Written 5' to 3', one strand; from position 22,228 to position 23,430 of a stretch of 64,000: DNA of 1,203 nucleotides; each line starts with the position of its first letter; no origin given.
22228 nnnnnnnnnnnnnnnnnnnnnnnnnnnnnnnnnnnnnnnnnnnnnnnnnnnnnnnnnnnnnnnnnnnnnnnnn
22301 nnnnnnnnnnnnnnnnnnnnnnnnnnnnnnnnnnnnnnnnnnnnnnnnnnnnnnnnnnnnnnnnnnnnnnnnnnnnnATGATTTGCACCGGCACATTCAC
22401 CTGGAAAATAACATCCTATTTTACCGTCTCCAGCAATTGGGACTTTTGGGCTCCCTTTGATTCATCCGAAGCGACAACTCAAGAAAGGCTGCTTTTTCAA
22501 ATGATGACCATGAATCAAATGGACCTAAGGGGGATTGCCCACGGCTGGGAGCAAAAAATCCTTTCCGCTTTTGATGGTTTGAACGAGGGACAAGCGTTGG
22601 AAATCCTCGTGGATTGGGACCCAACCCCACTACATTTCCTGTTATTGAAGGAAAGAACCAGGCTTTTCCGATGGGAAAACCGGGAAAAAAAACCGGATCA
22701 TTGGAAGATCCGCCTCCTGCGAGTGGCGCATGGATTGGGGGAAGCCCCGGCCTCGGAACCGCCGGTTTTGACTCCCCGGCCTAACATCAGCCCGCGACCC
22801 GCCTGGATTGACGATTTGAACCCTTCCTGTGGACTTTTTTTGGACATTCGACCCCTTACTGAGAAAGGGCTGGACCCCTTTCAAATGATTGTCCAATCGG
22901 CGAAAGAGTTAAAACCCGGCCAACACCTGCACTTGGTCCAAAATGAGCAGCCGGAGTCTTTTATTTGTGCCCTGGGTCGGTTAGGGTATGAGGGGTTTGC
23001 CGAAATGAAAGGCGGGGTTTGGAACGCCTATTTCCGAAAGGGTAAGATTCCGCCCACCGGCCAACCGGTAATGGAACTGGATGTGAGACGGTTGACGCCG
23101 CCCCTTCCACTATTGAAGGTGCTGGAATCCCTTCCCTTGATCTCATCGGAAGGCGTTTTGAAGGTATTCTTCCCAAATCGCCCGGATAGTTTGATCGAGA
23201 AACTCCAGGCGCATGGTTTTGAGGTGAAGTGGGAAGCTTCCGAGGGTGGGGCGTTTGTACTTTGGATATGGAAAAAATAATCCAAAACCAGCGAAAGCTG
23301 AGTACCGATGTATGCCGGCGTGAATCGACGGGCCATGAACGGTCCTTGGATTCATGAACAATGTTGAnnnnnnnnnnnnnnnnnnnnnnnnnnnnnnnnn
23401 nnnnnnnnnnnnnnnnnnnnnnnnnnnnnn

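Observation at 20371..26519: Putative nitrosative/redox-stress cluster: hemerythrin, RIC/YtfE, a triple-DUF2249 protein and NMO, under the shared palindrome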

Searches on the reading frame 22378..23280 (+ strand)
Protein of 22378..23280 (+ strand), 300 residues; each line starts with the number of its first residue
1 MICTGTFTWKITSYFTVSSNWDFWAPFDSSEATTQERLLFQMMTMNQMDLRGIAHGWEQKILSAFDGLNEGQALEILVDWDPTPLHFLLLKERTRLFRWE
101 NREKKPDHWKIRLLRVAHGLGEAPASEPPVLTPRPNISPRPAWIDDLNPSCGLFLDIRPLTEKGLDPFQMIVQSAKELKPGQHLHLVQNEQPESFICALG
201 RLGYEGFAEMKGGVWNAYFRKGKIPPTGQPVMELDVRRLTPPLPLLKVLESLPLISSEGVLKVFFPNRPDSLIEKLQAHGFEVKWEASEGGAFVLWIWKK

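Call 3: search_protein_families(library=pfam, proteins=[window:22378-23280:+], max_evalue=0.01)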
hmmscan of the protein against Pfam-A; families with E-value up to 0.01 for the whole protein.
window:22378-23280:+ (300 aa): 2 families
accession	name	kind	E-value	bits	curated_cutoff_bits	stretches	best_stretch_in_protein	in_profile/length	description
PF10006.14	DUF2249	-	2.1e-25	88.7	29.5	2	48-113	2-68/70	Uncharacterized conserved protein (DUF2249)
PF01206.22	TusA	-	8.3e-07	29.2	28.6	1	232-299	1-70/70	Sulfurtransferase TusA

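Call 5: search_protein_families(library=pfam, proteins=[window:22501-23277:+], max_evalue=10)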
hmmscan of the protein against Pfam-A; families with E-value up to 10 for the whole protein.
window:22501-23277:+ (259 aa): 2 families
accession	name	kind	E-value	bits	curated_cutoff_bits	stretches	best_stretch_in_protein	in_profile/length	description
PF10006.14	DUF2249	-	1.1e-25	89.7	29.5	3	7-72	2-68/70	Uncharacterized conserved protein (DUF2249)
PF01206.22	TusA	-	4.3e-07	30.1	28.6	1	191-258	1-70/70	Sulfurtransferase TusA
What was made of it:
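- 22501..23280 (+): Three-module DUF2249 protein with A-C-B architecture, 259 aa plus stop; equivalent to a fused DrpA/DrpB pair. PF10006 89.7 bits in 3 stretches (call 5).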

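Call 11: find_homologous_proteins(query=window:22501-23277:+, max_evalue=0.001)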
Query window:22501-23277:+ (259 aa): 9 proteins with E <= 0.001 among 617 candidates.
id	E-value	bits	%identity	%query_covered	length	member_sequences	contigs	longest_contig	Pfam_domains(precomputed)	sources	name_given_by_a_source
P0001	1.9e-174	597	100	100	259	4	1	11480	PF10006.15,PF01206.23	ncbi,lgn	-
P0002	3.6e-105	369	65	100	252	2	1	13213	PF10006.15,PF01206.23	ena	-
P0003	7.7e-103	362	64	100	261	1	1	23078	PF10006.15,PF01206.23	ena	-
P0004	1.6e-102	361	64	100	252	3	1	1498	PF10006.15,PF01206.23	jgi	jgi:uncharacterized protein (DUF2249 family)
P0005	4.0e-102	359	61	100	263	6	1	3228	PF10006.15,PF01206.23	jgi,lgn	-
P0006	2.7e-99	350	62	100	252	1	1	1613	PF10006.15,PF01206.23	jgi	jgi:uncharacterized protein (DUF2249 family)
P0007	1.8e-93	331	60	100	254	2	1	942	PF10006.15,PF01206.23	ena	-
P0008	1.8e-89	318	60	100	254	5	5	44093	PF10006.15,PF01206.23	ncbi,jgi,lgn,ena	jgi:uncharacterized protein (DUF2249 family)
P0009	5.3e-63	231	63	64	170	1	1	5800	PF10006.15,PF01206.23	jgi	jgi:uncharacterized protein (DUF2249 family)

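Call 19: find_encoding_contigs(protein=P0001, flank=6000, max_places=4)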
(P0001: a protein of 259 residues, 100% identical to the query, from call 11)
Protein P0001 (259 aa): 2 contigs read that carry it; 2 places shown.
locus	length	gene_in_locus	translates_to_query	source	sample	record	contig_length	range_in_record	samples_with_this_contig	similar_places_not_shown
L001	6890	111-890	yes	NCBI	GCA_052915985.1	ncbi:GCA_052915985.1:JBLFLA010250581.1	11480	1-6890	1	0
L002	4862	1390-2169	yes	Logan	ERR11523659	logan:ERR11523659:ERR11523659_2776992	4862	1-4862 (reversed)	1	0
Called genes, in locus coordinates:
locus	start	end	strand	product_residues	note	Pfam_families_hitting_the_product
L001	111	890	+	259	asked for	PF10006:DUF2249, PF01206:TusA (faint), PF10006:DUF2249 (weak)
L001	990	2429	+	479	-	PF03060:NMO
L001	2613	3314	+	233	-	PF00156:Pribosyltran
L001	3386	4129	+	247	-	PF02535:Zip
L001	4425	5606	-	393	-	PF17851:GH43_C2, PF07081:DUF1349 (weak), PF11721:Malectin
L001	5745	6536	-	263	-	PF04616:Glyco_hydro_43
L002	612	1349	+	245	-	PF04405:ScdA_N, PF01814:Hemerythrin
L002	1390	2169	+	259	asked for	PF10006:DUF2249, PF01206:TusA (faint), PF10006:DUF2249 (weak)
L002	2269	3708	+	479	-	PF03060:NMO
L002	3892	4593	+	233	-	PF00156:Pribosyltran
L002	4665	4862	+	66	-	?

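Call 20: find_encoding_contigs(protein=P0008, flank=6000, max_places=5)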
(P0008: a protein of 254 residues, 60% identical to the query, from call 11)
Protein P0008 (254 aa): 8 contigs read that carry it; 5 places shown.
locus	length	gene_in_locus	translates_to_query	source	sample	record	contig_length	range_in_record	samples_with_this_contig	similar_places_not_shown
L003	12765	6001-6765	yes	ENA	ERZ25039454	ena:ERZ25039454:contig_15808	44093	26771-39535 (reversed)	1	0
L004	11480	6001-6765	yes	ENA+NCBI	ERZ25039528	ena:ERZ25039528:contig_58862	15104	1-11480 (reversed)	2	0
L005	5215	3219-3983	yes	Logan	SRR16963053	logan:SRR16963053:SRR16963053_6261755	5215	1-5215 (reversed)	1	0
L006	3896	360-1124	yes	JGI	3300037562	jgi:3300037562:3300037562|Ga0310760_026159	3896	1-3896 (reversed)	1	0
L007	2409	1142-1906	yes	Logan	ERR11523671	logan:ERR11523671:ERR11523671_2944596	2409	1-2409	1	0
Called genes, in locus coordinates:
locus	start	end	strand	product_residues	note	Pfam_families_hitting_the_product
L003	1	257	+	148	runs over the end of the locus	PF01638:HxlR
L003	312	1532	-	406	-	PF13490:zf-HC2 (weak), PF14343:PrcB_C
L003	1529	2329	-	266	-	PF07638:Sigma70_ECF (faint), PF04542:Sigma70_r2, PF08281:Sigma70_r4_2, PF04545:Sigma70_r4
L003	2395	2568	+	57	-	PF11154:DUF2934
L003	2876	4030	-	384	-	PF04055:Radical_SAM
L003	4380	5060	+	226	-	PF00849:PseudoU_synth_2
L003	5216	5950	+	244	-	PF04405:ScdA_N, PF01814:Hemerythrin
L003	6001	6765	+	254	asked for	PF01206:TusA (faint), PF10006:DUF2249 (weak)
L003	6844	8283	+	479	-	PF03060:NMO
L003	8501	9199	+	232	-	PF00156:Pribosyltran (weak)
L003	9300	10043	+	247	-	PF02535:Zip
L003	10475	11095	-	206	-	PF00487:FA_desaturase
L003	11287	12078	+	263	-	PF00116:COX2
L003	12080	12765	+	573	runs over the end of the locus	PF00115:COX1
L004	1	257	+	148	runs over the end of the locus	PF01638:HxlR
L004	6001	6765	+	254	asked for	PF01206:TusA (faint), PF10006:DUF2249 (weak)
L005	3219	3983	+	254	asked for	PF01206:TusA (faint), PF10006:DUF2249 (weak)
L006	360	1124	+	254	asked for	PF01206:TusA (faint), PF10006:DUF2249 (weak)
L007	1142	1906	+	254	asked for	PF01206:TusA (faint), PF10006:DUF2249 (weak)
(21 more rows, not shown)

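Call 21: find_related_loci(query=A1, collection=genome_contigs, flank=8000)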
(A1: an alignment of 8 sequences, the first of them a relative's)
Query A1 (259 aa) in genome_contigs; peptide patterns used: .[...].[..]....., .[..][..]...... (x = any residue, [..] = any of these).
29 stretches matched a pattern; 2 encode a relative of the query (tblastn E <= 1e-3); 2 distinct loci.
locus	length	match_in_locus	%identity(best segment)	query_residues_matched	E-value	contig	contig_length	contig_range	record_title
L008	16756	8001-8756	63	1-258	3e-109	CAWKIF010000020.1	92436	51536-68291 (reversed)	MAG: candidate division FCPU426 bacterium isolate MFD04780.bin.2.20 genome assembly, contig: contig_119860, whole genome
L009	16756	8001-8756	60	2-259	7e-96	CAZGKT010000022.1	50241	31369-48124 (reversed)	MAG TPA_asm: uncultured bacterium isolate binchicken_co162_638 genome assembly, contig: NODE_1128_length_50241_cov_9.105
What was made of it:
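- Synteny holds at about 60% identity (L003-L009; calls 20, 21).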

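Call 22: search_protein_representatives(alignment_id=A1)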
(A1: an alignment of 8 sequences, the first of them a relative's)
Query: 8 sequences, 254 profile positions. Proteins with E-value up to 0.001 (for the whole library): 813; up to 1e-10: 109; up to 1e-30: 4. The best 150 are listed.
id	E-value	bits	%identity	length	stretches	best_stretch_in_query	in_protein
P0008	7.6e-135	464.5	-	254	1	1-254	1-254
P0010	6.7e-71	255.0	-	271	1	4-252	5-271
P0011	2.4e-32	128.6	-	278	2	4-180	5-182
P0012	3.4e-32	128.1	-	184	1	6-173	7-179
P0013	4.9e-29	117.8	-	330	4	6-71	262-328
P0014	1.9e-28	115.9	-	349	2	92-252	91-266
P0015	3.2e-27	111.8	-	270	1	75-252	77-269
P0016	5.9e-26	107.7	-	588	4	17-110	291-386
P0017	1.2e-25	106.7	-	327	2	89-241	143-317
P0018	1.4e-22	96.6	-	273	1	90-251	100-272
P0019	2.7e-21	92.4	-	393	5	16-75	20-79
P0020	1.1e-20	90.4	-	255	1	92-251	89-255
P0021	6.4e-20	87.9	-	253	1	5-249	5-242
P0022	1.8e-19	86.5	-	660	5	16-77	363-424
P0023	2.7e-19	85.9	-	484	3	17-74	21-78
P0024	3.2e-19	85.6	-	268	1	5-251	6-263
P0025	4.2e-19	85.3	-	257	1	4-252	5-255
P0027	9.8e-18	80.8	-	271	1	104-251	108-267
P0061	5.8e-13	65.1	-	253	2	107-243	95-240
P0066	1.0e-12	64.3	-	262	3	5-73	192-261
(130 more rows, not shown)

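Call 25: search_protein_families(library=pfam, proteins=[P0010, P0011, P0024, P0025, P0015, P0018, P0027, P0014, P0013, P0019], max_evalue=0.01)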
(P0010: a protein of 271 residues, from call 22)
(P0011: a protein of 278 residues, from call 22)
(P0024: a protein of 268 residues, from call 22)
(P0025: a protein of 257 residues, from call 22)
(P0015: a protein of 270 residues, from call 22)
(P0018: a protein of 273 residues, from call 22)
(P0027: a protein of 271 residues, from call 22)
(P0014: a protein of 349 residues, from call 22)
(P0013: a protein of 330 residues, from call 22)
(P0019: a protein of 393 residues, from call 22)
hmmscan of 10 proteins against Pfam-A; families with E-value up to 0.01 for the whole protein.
P0010 (271 aa): 2 families
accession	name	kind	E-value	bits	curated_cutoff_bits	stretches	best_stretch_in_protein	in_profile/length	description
PF10006.14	DUF2249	-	1.4e-44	150.2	29.5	3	7-74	2-69/70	Uncharacterized conserved protein (DUF2249)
PF01206.22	TusA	-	2.8e-08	33.9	28.6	1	204-270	2-70/70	Sulfurtransferase TusA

P0011 (278 aa): 2 families
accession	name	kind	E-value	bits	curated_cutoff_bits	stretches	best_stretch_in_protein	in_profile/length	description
PF10006.14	DUF2249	-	1.3e-53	179.2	29.5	3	7-75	2-70/70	Uncharacterized conserved protein (DUF2249)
PF01206.22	TusA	-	7.7e-05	22.9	28.6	0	209-273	2-68/70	Sulfurtransferase TusA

P0024 (268 aa): 2 families
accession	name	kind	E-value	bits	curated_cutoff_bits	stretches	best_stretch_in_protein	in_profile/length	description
PF10006.14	DUF2249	-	1.8e-51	172.3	29.5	3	7-75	2-70/70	Uncharacterized conserved protein (DUF2249)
PF01206.22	TusA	-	9.8e-06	25.8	28.6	1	197-231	2-36/70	Sulfurtransferase TusA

P0025 (257 aa): 2 families
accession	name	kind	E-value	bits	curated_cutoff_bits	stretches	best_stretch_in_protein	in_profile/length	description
PF10006.14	DUF2249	-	3.4e-62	206.6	29.5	3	7-75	2-70/70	Uncharacterized conserved protein (DUF2249)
PF01206.22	TusA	-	2.8e-09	37.1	28.6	1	189-254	3-70/70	Sulfurtransferase TusA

P0015 (270 aa): 3 families
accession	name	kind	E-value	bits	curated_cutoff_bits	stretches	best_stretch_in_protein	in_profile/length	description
PF10006.14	DUF2249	-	2.9e-32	110.8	29.5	2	202-268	1-70/70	Uncharacterized conserved protein (DUF2249)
PF08984.16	DUF1858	-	1.1e-16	61.1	32.2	1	2-61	1-58/59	Domain of unknown function (DUF1858)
PF01206.22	TusA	-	3.7e-08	33.5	28.6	1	202-268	2-70/70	Sulfurtransferase TusA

P0018 (273 aa): 3 families
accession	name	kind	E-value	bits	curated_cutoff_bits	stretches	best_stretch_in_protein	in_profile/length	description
PF10006.14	DUF2249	-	2.2e-29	101.5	29.5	2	206-272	1-70/70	Uncharacterized conserved protein (DUF2249)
PF08984.16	DUF1858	-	4.5e-17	62.3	32.2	1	2-62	1-59/59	Domain of unknown function (DUF1858)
PF01206.22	TusA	-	9.9e-05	22.6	28.6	1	205-272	1-70/70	Sulfurtransferase TusA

P0027 (271 aa): 3 families
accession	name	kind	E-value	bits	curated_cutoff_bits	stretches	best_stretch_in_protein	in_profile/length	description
PF10006.14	DUF2249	-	4.4e-32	110.2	29.5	2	201-267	1-70/70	Uncharacterized conserved protein (DUF2249)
PF08984.16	DUF1858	-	6.4e-12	45.8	32.2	1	3-62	1-58/59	Domain of unknown function (DUF1858)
PF01206.22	TusA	-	2.9e-09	37.1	28.6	1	201-267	2-70/70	Sulfurtransferase TusA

P0014 (349 aa): 3 families
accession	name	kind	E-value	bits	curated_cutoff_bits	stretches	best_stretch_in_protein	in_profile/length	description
PF10006.14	DUF2249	-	4.1e-55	183.9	29.5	3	279-348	1-70/70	Uncharacterized conserved protein (DUF2249)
PF08984.16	DUF1858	-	3.6e-15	56.2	32.2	1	2-62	1-59/59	Domain of unknown function (DUF1858)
PF01206.22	TusA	-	0.0072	16.6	28.6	0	199-265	2-70/70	Sulfurtransferase TusA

P0013 (330 aa): 1 family
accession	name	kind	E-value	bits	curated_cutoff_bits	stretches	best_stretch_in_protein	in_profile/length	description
PF10006.14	DUF2249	-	6.8e-104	340.2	29.5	4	261-330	1-70/70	Uncharacterized conserved protein (DUF2249)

P0019 (393 aa): 5 families
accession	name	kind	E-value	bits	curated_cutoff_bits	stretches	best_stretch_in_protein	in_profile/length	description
PF10006.14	DUF2249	-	6.4e-112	365.9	29.5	5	9-77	2-70/70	Uncharacterized conserved protein (DUF2249)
PF17736.7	Ig_C17orf99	-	0.00056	20.4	26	0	38-82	23-68/95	C17orf99 Ig domain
PF04681.18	Bys1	-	0.004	17.6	24.3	0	284-318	75-109/145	Blastomyces yeast-phase-specific protein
PF23978.1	DUF7303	-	0.0045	16.9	27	0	97-129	96-127/195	Family of unknown function (DUF7303)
PF16248.10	DUF4905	-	0.01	16.2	29.6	0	126-157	13-44/83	Domain of unknown function (DUF4905)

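Call 26: search_solved_structures(query=A1, max_evalue=10, show_alignments=3)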
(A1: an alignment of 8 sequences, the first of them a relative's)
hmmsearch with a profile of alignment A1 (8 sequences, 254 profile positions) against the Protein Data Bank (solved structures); distinct sequences matched with E-value up to 10: 4.
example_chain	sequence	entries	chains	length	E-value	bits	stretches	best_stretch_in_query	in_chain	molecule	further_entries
1je3_A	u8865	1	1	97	0.2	14.2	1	185-243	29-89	HYPOTHETICAL 8.6 KDA PROTEIN IN AMYA-FLIE INTERGENIC REGION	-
8a22_Ao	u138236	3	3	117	0.34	13.4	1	47-104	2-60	bL20m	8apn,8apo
5xxu_P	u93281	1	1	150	0.62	12.6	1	28-84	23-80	Ribosomal protein uS19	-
1jdq_A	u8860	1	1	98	0.64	12.5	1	177-240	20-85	HYPOTHETICAL PROTEIN TM0983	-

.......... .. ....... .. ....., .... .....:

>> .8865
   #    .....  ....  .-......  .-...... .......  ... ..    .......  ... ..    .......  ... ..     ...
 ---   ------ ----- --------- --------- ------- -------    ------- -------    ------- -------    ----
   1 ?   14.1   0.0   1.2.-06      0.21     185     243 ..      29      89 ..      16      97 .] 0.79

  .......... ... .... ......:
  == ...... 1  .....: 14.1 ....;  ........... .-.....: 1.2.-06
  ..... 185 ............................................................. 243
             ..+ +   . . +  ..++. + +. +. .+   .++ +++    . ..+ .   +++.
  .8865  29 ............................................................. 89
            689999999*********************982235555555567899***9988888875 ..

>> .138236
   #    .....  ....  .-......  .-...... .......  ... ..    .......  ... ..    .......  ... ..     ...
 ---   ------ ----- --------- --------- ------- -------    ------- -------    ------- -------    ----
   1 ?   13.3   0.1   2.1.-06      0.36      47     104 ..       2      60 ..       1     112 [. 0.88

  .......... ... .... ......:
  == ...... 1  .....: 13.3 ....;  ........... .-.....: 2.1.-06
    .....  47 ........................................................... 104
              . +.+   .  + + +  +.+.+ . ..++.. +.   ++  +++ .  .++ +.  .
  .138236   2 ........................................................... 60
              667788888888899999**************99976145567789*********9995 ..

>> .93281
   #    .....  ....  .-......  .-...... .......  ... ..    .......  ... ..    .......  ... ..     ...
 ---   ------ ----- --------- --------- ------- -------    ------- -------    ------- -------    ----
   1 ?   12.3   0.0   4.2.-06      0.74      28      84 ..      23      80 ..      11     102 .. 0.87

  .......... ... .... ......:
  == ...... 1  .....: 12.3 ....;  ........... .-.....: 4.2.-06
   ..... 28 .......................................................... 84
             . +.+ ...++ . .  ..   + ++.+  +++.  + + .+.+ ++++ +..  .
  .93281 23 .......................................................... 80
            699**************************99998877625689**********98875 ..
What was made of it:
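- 23068..23277 (+): Module B (aa 190-259), TusA-like DUF2249 type, second module of DrpB; Pro replaces the TusA cysteine. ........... aligns to YedF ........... (call 26).
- On TusA family (PF01206): Module B has L-T-P-P-L-P where YedF has E-P-C-P-Y-P (call 26).
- No solved structure or metal-binding data exists for any DUF2249 protein (call 26). The persulfide-carrying cysteine of the TusA 'CPxP' motif is a proline in module B (LTPPLP versus YedF EPCPYP, call 26).
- Tried and rejected: A sequence search of the PDB with the family profile found no solved DUF2249 structure, only marginal TusA-family matches (E 0.2-0.6) (call 26).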
